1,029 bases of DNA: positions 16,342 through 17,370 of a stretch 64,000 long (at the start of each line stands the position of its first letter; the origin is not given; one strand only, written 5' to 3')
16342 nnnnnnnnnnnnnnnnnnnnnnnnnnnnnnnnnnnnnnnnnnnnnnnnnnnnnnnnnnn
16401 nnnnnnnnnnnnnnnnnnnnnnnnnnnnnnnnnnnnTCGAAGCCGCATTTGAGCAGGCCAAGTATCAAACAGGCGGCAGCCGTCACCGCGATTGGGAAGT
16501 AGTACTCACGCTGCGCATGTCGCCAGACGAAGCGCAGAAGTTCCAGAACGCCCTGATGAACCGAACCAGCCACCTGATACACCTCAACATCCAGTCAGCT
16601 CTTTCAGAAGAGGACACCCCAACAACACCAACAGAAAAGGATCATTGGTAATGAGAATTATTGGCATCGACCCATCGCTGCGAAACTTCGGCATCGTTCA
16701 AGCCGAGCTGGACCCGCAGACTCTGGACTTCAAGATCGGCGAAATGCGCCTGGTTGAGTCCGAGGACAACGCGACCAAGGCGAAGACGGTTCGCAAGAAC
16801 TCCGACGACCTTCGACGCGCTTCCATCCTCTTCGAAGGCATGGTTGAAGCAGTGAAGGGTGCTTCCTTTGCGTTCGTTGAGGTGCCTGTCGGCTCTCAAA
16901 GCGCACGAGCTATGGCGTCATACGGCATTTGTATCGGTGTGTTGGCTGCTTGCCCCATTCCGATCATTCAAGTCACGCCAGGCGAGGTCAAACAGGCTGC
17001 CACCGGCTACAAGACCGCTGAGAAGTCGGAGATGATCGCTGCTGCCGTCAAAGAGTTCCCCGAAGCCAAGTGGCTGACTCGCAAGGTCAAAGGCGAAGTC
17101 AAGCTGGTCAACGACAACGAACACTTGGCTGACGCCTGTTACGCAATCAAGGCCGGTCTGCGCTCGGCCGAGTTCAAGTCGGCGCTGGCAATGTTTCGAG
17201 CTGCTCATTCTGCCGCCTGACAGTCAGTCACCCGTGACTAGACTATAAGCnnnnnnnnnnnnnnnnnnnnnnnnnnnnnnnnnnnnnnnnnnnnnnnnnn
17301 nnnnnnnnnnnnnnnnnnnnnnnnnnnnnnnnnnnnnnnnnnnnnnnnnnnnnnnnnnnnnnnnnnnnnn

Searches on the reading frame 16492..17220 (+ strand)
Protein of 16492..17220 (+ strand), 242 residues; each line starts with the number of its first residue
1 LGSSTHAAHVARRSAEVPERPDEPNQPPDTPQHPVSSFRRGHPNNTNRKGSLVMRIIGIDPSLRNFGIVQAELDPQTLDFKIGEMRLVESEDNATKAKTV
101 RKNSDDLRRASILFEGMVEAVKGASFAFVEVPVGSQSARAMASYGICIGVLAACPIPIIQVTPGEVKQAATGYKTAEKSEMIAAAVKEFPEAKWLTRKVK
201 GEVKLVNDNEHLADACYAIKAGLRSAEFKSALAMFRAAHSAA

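Call 93: search_protein_families(library=phrogs, max_evalue=0.00001, proteins=[window:16492-17220:+])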
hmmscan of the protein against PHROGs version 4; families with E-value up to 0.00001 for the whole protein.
window:16492-17220:+ (242 aa): 3 families
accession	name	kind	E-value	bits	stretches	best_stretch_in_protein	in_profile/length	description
phrog_159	-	DNA, RNA and nucleotide metabolism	5.4e-46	158.1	1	46-234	80-258/330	RuvC-like Holliday junction resolvase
phrog_18320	-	unknown function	5.1e-32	111.5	1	103-231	2-130/137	-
phrog_1770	-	DNA, RNA and nucleotide metabolism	1.4e-10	42.4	1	54-222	4-147/158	Holliday junction resolvase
